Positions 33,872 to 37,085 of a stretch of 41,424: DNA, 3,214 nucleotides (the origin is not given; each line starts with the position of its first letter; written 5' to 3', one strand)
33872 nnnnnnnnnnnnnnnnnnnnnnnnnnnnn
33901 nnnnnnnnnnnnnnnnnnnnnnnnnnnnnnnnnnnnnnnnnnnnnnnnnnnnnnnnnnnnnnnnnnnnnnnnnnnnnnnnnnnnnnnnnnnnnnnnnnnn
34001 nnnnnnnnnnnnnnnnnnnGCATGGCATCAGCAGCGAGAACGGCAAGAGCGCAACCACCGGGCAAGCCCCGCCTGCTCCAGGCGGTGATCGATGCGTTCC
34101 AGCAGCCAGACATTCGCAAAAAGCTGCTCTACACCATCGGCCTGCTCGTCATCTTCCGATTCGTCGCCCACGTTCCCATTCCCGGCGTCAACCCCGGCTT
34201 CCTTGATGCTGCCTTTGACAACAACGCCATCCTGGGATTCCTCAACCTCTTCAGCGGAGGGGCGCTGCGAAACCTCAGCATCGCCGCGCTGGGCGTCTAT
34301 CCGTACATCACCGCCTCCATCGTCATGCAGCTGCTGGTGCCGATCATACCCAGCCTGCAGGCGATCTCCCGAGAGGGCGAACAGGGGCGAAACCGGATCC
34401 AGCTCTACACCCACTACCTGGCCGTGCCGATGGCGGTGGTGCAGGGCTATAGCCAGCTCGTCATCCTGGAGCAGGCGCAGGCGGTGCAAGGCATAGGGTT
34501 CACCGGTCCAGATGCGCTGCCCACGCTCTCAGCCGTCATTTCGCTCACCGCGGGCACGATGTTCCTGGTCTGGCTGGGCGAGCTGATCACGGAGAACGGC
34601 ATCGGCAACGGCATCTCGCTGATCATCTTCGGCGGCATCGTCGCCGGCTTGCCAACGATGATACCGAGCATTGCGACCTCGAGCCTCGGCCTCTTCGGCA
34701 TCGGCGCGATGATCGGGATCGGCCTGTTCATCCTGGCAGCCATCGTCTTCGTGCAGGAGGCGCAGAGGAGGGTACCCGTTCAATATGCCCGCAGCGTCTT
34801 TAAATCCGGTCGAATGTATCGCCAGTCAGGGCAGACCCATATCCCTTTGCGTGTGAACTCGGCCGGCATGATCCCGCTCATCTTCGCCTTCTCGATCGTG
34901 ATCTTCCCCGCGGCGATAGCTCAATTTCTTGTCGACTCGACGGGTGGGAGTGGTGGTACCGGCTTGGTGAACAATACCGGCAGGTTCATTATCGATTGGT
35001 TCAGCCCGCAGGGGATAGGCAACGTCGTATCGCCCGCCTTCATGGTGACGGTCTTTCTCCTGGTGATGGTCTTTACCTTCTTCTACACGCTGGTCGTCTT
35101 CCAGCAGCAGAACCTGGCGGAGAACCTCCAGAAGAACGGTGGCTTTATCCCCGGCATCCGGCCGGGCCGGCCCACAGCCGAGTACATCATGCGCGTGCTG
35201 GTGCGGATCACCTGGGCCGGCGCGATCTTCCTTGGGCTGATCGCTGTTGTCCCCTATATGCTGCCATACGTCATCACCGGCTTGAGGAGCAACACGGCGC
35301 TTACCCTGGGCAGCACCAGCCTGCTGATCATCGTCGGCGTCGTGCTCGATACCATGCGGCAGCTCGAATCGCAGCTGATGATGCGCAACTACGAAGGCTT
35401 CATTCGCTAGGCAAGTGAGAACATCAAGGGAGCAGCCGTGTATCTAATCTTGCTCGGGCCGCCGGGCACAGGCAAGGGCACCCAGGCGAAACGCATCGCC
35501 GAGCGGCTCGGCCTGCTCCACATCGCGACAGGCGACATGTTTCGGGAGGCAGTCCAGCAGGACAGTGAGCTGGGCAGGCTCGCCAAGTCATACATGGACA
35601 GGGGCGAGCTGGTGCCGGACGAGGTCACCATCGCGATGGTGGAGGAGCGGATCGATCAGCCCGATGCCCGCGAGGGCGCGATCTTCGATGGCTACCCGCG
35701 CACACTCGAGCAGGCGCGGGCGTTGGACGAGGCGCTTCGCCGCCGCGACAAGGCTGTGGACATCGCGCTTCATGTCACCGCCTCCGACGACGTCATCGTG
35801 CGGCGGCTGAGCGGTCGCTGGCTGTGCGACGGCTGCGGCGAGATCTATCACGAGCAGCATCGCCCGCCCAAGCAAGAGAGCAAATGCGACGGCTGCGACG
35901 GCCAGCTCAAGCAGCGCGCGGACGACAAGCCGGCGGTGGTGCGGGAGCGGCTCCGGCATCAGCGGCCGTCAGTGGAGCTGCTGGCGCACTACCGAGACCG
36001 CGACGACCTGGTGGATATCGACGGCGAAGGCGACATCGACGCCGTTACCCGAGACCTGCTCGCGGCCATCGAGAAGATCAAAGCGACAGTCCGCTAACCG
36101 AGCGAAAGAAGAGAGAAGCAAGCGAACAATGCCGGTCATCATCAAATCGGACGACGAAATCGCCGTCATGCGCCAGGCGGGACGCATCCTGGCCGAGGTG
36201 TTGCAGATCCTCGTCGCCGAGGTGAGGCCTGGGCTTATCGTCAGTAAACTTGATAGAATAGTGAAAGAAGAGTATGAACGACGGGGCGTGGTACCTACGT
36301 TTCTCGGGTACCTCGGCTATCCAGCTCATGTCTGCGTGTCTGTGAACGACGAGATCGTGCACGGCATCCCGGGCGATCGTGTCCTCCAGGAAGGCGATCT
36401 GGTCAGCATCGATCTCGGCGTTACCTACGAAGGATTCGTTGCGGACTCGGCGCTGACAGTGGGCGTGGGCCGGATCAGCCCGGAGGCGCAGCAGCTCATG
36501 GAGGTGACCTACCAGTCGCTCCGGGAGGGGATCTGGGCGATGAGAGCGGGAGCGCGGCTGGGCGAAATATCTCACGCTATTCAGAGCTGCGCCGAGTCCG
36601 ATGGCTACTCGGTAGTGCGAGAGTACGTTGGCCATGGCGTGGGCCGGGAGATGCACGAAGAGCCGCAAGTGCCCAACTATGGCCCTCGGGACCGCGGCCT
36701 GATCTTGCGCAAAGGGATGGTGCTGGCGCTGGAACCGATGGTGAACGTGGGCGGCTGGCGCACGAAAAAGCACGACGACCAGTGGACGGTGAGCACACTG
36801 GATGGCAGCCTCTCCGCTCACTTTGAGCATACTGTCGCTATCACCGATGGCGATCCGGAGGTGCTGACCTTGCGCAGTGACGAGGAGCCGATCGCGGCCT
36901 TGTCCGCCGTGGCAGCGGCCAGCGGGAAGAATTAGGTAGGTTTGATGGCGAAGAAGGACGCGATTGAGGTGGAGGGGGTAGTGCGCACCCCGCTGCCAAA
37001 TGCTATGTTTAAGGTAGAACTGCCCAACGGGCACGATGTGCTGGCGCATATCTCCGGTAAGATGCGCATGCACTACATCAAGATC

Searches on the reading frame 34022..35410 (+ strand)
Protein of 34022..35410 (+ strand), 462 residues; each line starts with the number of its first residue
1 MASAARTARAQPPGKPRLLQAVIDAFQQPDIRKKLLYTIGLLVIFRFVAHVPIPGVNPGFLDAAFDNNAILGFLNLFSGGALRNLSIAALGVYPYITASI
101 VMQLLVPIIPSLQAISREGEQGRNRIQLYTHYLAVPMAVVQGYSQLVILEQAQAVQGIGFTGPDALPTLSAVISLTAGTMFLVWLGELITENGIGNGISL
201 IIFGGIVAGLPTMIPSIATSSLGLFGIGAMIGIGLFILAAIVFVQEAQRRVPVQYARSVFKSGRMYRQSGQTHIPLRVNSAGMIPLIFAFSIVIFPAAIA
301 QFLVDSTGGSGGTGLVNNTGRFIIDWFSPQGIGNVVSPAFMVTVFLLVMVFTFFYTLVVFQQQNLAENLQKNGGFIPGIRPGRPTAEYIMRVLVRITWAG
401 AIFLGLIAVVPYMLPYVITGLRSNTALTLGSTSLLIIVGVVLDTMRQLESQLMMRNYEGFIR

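Call 101: search_protein_families(library=pfam, proteins=[window:34022-35410:+], max_evalue=0.0001)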
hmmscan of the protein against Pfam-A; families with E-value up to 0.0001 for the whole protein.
window:34022-35410:+ (462 aa): 1 family
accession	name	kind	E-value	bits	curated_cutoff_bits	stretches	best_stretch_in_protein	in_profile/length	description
PF00344.25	SecY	-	4e-95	319.2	32.2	1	86-445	1-306/306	SecY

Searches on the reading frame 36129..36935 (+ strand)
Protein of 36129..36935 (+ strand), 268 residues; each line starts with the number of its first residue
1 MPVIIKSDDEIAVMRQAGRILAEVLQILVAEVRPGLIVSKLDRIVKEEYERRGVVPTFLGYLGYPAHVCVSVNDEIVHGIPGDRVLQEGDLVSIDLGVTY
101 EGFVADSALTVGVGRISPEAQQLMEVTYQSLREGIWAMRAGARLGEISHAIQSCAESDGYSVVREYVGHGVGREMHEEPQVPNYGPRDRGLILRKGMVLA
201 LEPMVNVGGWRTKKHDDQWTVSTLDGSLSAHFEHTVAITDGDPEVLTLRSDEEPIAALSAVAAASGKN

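Call 101: search_protein_families(library=pfam, proteins=[window:36129-36935:+], max_evalue=0.0001)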
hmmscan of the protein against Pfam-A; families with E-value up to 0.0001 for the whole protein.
window:36129-36935:+ (268 aa): 1 family
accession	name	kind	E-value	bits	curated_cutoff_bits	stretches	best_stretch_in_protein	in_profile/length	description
PF00557.29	Peptidase_M24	-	2.3e-51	175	23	1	13-240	2-208/208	Metallopeptidase family M24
